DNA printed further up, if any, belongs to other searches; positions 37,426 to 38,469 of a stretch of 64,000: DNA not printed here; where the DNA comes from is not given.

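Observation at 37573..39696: NHL-propeller + TPR + Yip1 multi-pass membrane fusion embedded between ABC permeases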

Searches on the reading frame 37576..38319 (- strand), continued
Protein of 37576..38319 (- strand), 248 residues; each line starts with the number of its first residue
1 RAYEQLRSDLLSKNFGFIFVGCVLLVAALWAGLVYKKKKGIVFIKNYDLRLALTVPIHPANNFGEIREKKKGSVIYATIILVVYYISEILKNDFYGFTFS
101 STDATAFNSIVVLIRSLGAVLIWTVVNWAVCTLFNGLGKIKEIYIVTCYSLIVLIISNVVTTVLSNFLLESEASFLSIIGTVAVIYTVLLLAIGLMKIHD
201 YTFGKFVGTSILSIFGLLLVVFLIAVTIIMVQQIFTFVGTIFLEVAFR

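Call 62: search_protein_families(library=pfam, proteins=[P0267, P0289, P0378, P0381, P0345, L087:8242-9999:+, L089:8453-9925:+, P0369], max_evalue=0.01)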
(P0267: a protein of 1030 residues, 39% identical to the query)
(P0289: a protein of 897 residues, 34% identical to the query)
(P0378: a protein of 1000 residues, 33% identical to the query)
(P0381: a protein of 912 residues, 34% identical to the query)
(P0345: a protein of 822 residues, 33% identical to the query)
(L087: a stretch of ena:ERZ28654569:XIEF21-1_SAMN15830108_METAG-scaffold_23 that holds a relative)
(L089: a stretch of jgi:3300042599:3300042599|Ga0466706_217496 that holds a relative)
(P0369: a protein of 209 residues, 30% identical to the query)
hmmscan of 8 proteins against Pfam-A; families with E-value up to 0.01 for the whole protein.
P0267 (1030 aa): 4 families
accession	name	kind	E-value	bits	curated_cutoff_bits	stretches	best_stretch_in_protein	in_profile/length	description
PF04893.22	Yip1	-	3.5e-12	47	28.6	1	837-1006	3-172/173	Yip1 domain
PF01436.27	NHL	-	3e-08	33.7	20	1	419-440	6-27/28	NHL repeat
PF13414.12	TPR_11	-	5.7e-05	23.2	26.8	1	710-749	3-42/42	TPR repeat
PF13432.12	TPR_16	-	0.0046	17.8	32.7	1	715-756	11-52/65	Tetratricopeptide repeat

P0289 (897 aa): 9 families
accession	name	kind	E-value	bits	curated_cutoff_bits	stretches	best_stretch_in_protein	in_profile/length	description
PF01436.27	NHL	-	4.5e-14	52.1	20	1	308-331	4-27/28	NHL repeat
PF04893.22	Yip1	-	4.3e-13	49.9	28.6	1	704-872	3-172/173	Yip1 domain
PF14559.12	TPR_19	-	6.5e-06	26.8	25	1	595-636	4-45/68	Tetratricopeptide repeat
PF13414.12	TPR_11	-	6.7e-06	26.1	26.8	1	590-627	2-39/42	TPR repeat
PF13432.12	TPR_16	-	1.9e-05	25.5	32.7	1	595-640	10-55/65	Tetratricopeptide repeat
PF08450.18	SGL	-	0.00027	21.1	26.3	0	309-345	187-223/246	SMP-30/Gluconolactonase/LRE-like region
PF13424.12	TPR_12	-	0.0016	19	30.1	1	588-641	9-70/77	Tetratricopeptide repeat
PF07719.23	TPR_2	-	0.0051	17.3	27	0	587-615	6-34/34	Tetratricopeptide repeat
PF13428.12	TPR_14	-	0.0087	17.1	23.5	0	588-624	7-43/44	Tetratricopeptide repeat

P0378 (1000 aa): 3 families
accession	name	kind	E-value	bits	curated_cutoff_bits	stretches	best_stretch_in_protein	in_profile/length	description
PF04893.22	Yip1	-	1.5e-15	57.9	28.6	1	804-974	2-172/173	Yip1 domain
PF01436.27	NHL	-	7.3e-06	26.2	20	0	304-326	5-28/28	NHL repeat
PF08309.17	LVIVD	-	0.0054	16.5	20.2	0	302-321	3-22/42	LVIVD repeat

P0381 (912 aa): 4 families
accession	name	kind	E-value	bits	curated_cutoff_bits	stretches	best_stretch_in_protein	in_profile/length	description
PF04893.22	Yip1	-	5.5e-16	59.4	28.6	1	716-885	2-171/173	Yip1 domain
PF01436.27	NHL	-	1.4e-15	56.9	20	2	309-336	1-28/28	NHL repeat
PF17170.10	DUF5128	-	0.00031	20.5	22.9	0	318-348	51-81/321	6-bladed beta-propeller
PF24575.1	TPR_Slam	-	0.0015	19.4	35.2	1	594-645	53-104/104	Surface lipoprotein assembly modifier, N-terminal TPR repeats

P0345 (822 aa): 3 families
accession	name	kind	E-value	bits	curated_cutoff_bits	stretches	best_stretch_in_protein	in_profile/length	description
PF04893.22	Yip1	-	1.8e-16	60.9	28.6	1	625-795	2-173/173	Yip1 domain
PF25021.1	TEN_NHL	-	0.00011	21.7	27.1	1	69-168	258-353/357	Teneurin NHL domain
PF13414.12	TPR_11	-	0.00064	19.8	26.8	1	424-462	4-42/42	TPR repeat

L087:8242-9999:+ (585 aa): 5 families
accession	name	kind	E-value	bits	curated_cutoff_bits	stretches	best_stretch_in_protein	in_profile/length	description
PF01436.27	NHL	-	5.8e-10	39.1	20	0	200-225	1-25/28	NHL repeat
PF25021.1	TEN_NHL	-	0.00021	20.8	27.1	0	165-240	106-178/357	Teneurin NHL domain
PF13432.12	TPR_16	-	0.0061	17.4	32.7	0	474-525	7-58/65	Tetratricopeptide repeat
PF13374.12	TPR_10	-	0.0062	17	27.5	0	500-522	4-26/42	Tetratricopeptide repeat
PF07719.23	TPR_2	-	0.0091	16.5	27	0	499-528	2-31/34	Tetratricopeptide repeat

L089:8453-9925:+ (490 aa): 2 families
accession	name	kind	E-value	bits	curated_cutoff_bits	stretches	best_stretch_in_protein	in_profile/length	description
PF01436.27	NHL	-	3.8e-07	30.3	20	1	64-90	1-27/28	NHL repeat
PF08450.18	SGL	-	0.00018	21.7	26.3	1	74-151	144-220/246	SMP-30/Gluconolactonase/LRE-like region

P0369 (209 aa): 1 family
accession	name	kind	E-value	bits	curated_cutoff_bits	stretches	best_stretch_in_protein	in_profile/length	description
PF04893.22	Yip1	-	1.4e-16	61.3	28.6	1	12-181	2-172/173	Yip1 domain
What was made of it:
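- On Yip1 domain family (Pfam PF04893): Relatives score 47-61 bits (call 62).
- On Tetratricopeptide repeat: Relatives pass TPR_19 (26.8 against 25; call 62).
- Checked: Family members score 26-57 NHL bits (call 62).
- The inserted domains have no Pfam carbohydrate-binding match (call 62).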
